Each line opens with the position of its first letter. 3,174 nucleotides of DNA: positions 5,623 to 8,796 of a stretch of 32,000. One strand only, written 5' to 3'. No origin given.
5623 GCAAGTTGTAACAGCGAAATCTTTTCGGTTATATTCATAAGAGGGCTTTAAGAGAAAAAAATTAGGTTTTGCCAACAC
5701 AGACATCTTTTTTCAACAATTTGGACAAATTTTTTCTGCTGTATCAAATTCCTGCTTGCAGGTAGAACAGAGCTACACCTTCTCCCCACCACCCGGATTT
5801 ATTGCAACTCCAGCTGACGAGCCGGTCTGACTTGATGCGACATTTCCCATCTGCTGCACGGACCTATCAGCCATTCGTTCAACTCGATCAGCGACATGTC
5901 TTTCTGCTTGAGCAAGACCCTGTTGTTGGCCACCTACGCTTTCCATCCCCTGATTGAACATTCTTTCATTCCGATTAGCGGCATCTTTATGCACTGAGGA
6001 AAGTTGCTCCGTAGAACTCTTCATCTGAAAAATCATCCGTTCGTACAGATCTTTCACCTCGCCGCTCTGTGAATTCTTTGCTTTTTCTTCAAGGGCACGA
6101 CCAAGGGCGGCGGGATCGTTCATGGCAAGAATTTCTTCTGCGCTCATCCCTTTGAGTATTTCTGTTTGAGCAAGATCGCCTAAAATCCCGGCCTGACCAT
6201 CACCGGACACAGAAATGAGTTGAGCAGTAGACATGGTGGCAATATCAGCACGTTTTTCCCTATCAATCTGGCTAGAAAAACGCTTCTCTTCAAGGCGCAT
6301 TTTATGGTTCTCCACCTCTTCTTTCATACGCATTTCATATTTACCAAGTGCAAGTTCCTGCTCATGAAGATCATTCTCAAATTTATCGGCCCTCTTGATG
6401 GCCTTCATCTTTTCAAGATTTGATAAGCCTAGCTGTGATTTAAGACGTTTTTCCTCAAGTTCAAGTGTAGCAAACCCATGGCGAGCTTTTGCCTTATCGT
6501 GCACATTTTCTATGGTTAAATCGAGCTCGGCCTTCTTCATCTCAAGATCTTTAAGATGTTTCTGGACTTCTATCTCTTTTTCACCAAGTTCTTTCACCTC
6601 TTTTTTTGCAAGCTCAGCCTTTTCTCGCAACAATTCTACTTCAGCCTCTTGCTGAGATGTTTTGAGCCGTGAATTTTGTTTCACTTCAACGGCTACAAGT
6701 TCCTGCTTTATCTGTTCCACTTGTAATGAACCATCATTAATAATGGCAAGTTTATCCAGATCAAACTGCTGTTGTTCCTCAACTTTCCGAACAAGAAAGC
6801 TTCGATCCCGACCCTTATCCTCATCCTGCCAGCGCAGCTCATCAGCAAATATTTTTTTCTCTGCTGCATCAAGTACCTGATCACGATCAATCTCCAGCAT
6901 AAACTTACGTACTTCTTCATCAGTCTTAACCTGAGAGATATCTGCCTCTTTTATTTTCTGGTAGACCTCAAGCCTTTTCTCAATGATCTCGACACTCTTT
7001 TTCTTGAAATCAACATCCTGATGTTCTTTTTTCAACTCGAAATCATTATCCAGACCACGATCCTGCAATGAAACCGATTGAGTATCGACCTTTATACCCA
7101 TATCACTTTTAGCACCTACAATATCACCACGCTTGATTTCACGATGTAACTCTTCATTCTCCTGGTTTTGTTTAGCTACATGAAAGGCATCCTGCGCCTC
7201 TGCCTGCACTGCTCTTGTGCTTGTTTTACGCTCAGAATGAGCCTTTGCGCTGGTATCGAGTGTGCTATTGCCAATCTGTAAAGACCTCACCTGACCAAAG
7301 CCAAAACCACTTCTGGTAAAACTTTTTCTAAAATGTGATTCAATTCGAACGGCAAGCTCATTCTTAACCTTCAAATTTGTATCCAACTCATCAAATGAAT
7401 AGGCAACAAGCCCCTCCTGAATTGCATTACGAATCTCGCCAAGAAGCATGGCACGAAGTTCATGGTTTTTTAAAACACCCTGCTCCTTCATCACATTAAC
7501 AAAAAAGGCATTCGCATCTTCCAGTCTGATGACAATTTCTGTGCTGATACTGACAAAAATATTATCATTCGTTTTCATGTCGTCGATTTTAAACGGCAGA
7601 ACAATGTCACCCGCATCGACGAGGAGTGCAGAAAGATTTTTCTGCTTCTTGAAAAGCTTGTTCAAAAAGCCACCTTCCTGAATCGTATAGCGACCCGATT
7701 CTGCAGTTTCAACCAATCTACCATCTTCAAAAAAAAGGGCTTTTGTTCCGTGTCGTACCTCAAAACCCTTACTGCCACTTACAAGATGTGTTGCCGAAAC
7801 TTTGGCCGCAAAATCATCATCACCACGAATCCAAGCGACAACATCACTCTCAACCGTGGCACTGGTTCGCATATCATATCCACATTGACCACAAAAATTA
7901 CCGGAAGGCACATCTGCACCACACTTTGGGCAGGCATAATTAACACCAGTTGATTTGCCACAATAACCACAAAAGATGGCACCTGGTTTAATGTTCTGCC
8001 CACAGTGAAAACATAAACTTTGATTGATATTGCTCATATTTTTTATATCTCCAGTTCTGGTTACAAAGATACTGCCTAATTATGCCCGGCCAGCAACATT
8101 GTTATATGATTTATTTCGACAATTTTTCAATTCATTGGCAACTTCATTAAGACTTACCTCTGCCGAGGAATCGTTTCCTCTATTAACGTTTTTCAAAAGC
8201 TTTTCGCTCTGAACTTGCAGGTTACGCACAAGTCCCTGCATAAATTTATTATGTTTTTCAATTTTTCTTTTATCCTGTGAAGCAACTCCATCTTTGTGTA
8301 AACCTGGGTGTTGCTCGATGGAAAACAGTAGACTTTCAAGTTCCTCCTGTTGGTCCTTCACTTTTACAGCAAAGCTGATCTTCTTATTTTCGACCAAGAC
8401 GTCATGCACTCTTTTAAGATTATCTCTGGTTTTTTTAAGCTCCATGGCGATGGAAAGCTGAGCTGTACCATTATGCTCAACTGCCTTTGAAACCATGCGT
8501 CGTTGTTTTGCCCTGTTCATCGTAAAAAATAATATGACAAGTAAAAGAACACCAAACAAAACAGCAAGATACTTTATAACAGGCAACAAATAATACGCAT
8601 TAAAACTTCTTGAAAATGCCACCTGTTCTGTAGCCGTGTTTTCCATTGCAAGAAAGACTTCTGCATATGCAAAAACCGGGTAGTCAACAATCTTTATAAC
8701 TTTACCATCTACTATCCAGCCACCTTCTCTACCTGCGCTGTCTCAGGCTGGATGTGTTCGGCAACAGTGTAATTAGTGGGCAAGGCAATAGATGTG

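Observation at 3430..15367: SEDS-bPBP pair wired to FHA / Ser-Thr kinase / PP2C signalling, with SPFH, FGE-sulfatase and HExxH extras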

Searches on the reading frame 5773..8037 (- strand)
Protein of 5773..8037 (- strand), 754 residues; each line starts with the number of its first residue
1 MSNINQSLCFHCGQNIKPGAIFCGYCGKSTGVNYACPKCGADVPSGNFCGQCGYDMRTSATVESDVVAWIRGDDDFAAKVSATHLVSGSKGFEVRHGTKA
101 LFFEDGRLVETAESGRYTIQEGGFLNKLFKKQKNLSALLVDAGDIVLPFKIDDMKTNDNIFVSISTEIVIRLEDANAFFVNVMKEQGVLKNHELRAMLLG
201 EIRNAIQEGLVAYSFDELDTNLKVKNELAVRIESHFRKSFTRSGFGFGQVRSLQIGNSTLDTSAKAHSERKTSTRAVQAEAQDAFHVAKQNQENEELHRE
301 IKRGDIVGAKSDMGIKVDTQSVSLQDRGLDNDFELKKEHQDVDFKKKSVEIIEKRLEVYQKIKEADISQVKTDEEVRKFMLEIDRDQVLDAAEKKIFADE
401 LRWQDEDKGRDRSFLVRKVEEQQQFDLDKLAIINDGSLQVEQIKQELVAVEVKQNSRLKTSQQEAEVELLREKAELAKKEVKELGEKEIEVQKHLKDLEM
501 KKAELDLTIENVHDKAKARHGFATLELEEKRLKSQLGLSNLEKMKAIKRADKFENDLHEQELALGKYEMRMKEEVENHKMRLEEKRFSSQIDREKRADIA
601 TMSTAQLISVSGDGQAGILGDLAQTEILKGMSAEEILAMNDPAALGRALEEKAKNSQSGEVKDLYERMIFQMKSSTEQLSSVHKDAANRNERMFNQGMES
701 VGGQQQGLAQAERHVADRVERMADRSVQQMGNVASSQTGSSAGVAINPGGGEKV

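Call 4: search_protein_families(library=pfam, proteins=[window:5773-8037:-], max_evalue=0.01)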
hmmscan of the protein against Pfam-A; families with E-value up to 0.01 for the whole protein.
window:5773-8037:- (754 aa): 5 families
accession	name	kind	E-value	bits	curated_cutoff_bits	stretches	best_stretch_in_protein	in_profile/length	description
PF12773.13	DZR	-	2.5e-08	34.4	27.3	1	9-53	1-45/45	Double zinc ribbon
PF13248.11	Zn_ribbon_3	-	4.6e-08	32.7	27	2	9-28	5-24/26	zinc-ribbon domain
PF13240.11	Zn_Ribbon_1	-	3.1e-07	30.4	25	1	9-28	2-21/23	zinc-ribbon domain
PF18912.6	DZR_2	-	0.005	17.1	27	1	9-52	10-55/56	Double zinc ribbon domain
PF07191.17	Zn_ribbon_6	-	0.0084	16.5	25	0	9-54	3-50/67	Double zinc ribbon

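Call 20: search_protein_families(library=pfam, proteins=[window:5773-8037:-], max_evalue=5)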
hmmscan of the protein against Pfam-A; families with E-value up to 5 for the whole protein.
window:5773-8037:- (754 aa): 10 families
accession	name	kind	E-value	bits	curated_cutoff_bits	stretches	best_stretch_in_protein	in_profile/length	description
PF12773.13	DZR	-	2.5e-08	34.4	27.3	1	9-53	1-45/45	Double zinc ribbon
PF13248.11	Zn_ribbon_3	-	4.6e-08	32.7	27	2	9-28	5-24/26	zinc-ribbon domain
PF13240.11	Zn_Ribbon_1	-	3.1e-07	30.4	25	2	9-28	2-21/23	zinc-ribbon domain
PF18912.6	DZR_2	-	0.005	17.1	27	1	9-52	10-55/56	Double zinc ribbon domain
PF07191.17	Zn_ribbon_6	-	0.0084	16.5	25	1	9-54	3-50/67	Double zinc ribbon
PF13421.11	Band_7_1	-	0.018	15.1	24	1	167-272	106-207/211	SPFH domain-Band 7 family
PF24460.1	DUF7575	-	0.39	10.6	28.5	1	9-28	6-25/28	Domain of unknown function (DUF7575)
PF24292.1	DUF7479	-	0.48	11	27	1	7-40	3-37/60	Domain of unknown function (DUF7479)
PF17032.10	Zn_ribbon_15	-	0.95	10.7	28.9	1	6-27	52-73/73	zinc-ribbon family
PF05495.17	zf-CHY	-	1.6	9.7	31.3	0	34-56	43-65/68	CHY zinc finger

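Call 21: search_protein_families(library=ncbifam, proteins=[window:5773-8037:-], max_evalue=0.01)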
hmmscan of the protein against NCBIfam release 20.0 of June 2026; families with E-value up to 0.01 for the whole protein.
window:5773-8037:- (754 aa): 0 families

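Call 31: search_solved_structures(query=window:5773-8037:-, max_evalue=1)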
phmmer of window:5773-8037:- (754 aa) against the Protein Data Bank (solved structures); distinct sequences matched with E-value up to 1: 4.
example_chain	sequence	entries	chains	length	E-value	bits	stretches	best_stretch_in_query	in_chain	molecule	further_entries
11xu_G1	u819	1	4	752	3.4e-05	25.9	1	8-73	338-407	Double zinc ribbon and ankyrin repeat-containing protein 1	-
2mkc_A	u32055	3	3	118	0.32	12.8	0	519-577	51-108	U2 snRNP component IST3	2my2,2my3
5gm6_V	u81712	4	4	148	0.51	12.1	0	518-577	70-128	U2 snRNP component IST3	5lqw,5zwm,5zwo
7dco_X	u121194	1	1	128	0.62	11.8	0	518-576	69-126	SX2_G0027210.mRNA.1.CDS.1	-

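Call 84: search_protein_families(library=padloc, proteins=[window:5773-8037:-], max_evalue=0.001)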
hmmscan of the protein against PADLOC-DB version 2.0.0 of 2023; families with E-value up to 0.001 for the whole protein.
window:5773-8037:- (754 aa): 0 families

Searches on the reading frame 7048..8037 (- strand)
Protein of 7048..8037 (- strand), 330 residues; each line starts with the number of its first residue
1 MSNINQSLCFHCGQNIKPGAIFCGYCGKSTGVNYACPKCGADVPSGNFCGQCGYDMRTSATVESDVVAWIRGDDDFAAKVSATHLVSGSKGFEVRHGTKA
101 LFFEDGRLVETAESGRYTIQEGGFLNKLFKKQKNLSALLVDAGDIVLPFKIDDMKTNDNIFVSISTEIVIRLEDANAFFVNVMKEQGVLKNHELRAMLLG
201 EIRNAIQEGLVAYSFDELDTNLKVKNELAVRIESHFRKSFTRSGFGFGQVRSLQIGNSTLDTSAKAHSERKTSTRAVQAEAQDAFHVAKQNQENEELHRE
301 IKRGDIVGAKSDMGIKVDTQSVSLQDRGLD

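Call 36: find_homologous_proteins(query=window:7048-8037:-, max_evalue=0.00001)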
Query window:7048-8037:- (330 aa): 1 proteins with E <= 0.00001 among 1753 candidates.
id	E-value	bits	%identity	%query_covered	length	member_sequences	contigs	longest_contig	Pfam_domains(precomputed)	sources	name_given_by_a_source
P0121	4.5e-91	324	48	97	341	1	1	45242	PF13240.12,PF12773.14,PF13248.12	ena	-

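Call 37: search_protein_families(library=pfam, proteins=[P0121], max_evalue=0.1)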
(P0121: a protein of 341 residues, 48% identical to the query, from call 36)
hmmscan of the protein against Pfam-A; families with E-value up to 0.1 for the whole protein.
P0121 (341 aa): 11 families
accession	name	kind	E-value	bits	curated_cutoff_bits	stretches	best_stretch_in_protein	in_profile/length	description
PF13248.11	Zn_ribbon_3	-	1.2e-10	40.9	27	2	37-59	2-25/26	zinc-ribbon domain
PF01145.31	Band_7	-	4.6e-07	30.5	23.6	1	143-256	35-140/176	SPFH domain / Band 7 family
PF12773.13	DZR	-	1.3e-06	28.9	27.3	1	13-57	1-45/45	Double zinc ribbon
PF13240.11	Zn_Ribbon_1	-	2e-06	27.8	25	2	13-34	2-23/23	zinc-ribbon domain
PF24463.1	DUF7577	-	7.2e-05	22.8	28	1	12-33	4-25/27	Domain of unknown function (DUF7577)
PF13421.11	Band_7_1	-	9.7e-05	22.5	24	1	174-256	107-188/211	SPFH domain-Band 7 family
PF18912.6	DZR_2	-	0.0016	18.7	27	1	8-43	19-55/56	Double zinc ribbon domain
PF24460.1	DUF7575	-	0.002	17.9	28.5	1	36-59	2-26/28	Domain of unknown function (DUF7575)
PF07191.17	Zn_ribbon_6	-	0.0046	17.4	25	1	12-55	2-47/67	Double zinc ribbon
PF17032.10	Zn_ribbon_15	-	0.014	16.7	28.9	0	9-31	51-73/73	zinc-ribbon family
PF05605.18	zf-Di19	-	0.065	13.9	27.5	1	37-57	2-22/54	Drought induced 19 protein (Di19), zinc-binding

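Call 38: find_encoding_contigs(protein=P0121, flank=10000, max_places=3)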
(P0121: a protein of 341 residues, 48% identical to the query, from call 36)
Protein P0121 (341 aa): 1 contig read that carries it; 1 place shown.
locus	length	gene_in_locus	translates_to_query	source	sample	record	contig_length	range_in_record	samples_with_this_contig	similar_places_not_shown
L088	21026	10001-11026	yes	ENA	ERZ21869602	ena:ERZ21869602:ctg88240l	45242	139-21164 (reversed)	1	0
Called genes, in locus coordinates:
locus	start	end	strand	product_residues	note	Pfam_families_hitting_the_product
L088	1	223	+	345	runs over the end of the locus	PF00069:Pkinase, PF07714:PK_Tyr_Ser-Thr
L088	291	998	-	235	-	-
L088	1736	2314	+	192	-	PF13173:AAA_14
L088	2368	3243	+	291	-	PF13635:DUF4143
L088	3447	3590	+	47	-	-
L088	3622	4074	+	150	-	-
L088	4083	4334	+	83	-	PF13485:Peptidase_MA_2 (weak)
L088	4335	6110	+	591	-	PF21922:PBP_dimer_2, PF00905:Transpeptidase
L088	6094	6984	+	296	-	-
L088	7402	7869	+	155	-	PF05598:DUF772 (weak)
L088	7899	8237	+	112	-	-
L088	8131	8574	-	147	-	-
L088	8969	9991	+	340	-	PF03783:CsgG (faint)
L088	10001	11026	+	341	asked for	PF13248:Zn_ribbon_3 (faint), PF12773:DZR (weak), PF13240:Zn_Ribbon_1 (faint)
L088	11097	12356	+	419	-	-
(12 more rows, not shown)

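Call 43: search_solved_structures(query=A2, max_evalue=1)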
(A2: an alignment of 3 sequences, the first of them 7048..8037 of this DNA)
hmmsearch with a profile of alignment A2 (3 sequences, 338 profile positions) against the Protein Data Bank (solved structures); distinct sequences matched with E-value up to 1: 8.
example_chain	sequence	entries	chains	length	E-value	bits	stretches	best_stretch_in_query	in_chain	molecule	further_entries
11xu_G1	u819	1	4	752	0.01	18.2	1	8-59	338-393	Double zinc ribbon and ankyrin repeat-containing protein 1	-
4ap4_A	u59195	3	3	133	0.014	17.7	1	16-47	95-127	E3 UBIQUITIN LIGASE RNF4 | E3 UBIQUITIN-PROTEIN LIGASE RNF4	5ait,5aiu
2xeu_A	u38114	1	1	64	0.082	15.2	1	16-48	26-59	RING FINGER PROTEIN 4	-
8bqd_x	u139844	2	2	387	0.33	13.2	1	8-55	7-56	Methionine aminopeptidase 1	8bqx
9sfa_A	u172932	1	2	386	0.43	12.8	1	34-57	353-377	Putative regulatory protein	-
7aoc_I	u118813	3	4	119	0.71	12.1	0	21-49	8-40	DNA-directed RNA polymerase I subunit RPA12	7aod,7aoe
7nhn_5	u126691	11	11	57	0.71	12.1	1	3-41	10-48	50S ribosomal protein L32-2 | Large ribosomal subunit protein bL32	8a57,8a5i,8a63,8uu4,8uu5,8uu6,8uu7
6s53_B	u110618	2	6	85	0.96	11.7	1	15-48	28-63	E3 ubiquitin-protein ligase TRIM21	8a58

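Call 68: predict_structure(alignment_id=A4)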
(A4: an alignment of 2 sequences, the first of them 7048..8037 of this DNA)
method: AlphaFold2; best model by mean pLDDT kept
length: 330 residues; sequences in the alignment: 2
mean_pLDDT: 45.3   pTM: 0.29
mean pLDDT of the five models: 45.3, 44.5, 44.0, 41.5, 36.3
residues with pLDDT >= 90: 0; 70-90: 6; 50-70: 110; < 50: 214
segments of 3 or more residues with pLDDT < 50: 1-5, 58-99, 103-109, 113-123, 128-149, 151-167, 171-196, 242-289, 300-330
pLDDT, mean of each block of 10 residues (from residue 1): 49 66 58 65 61 52 26 31 31 40 46 47 49 44 47 43 46 40 36 47 59 57 58 59 44 39 31 29 43 52 34 31 37
secondary structure, 60 per line:
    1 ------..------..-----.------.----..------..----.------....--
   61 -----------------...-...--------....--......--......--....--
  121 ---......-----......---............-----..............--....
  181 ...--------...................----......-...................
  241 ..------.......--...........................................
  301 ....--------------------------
elements in order: E78-80 E93-96 E99-104 E107-112 E115-118 H124-129 E135-140 E144-155 E161-174 E177-183 H192-210 H215-220 H222-242 E249-255 H258-304

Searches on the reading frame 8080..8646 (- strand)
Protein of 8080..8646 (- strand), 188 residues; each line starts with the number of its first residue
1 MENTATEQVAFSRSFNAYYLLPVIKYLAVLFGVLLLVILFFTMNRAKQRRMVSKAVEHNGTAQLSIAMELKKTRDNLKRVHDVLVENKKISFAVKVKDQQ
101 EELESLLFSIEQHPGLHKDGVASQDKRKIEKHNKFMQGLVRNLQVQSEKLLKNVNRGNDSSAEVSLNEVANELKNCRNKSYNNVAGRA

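Call 4: search_protein_families(library=pfam, proteins=[window:8080-8646:-], max_evalue=0.01)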
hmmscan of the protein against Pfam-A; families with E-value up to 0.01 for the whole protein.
window:8080-8646:- (188 aa): 1 family
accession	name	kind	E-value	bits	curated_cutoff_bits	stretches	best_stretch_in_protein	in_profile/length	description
PF10112.14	Halogen_Hydrol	-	0.0014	19.1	29.8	1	27-114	28-114/191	5-bromo-4-chloroindolyl phosphate hydrolysis protein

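Call 20: search_protein_families(library=pfam, proteins=[window:8080-8646:-], max_evalue=5)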
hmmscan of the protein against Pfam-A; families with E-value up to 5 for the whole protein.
window:8080-8646:- (188 aa): 5 families
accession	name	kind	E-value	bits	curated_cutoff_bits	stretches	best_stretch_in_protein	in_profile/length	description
PF10112.14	Halogen_Hydrol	-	0.0014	19.1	29.8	1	27-114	28-114/191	5-bromo-4-chloroindolyl phosphate hydrolysis protein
PF09911.14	DUF2140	-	0.022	14.7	34.3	1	27-105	11-87/187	Uncharacterized protein conserved in bacteria (DUF2140)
PF20059.4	DUF6458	-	0.12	13.1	27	1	23-65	31-73/78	Domain of unknown function (DUF6458)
PF13727.12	CoA_binding_3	-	0.15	12.5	25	1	9-86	41-112/175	CoA-binding domain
PF13270.11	CCDC28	-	0.19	12.5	25.6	1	95-148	36-85/88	Coiled-coil domain-containing protein 28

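Call 21: search_protein_families(library=ncbifam, proteins=[window:8080-8646:-], max_evalue=0.01)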
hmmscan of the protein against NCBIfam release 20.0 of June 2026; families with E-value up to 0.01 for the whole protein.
window:8080-8646:- (188 aa): 0 families

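Call 84: search_protein_families(library=padloc, proteins=[window:8080-8646:-], max_evalue=0.001)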
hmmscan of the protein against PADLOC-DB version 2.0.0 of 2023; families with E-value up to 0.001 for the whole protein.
window:8080-8646:- (188 aa): 0 families
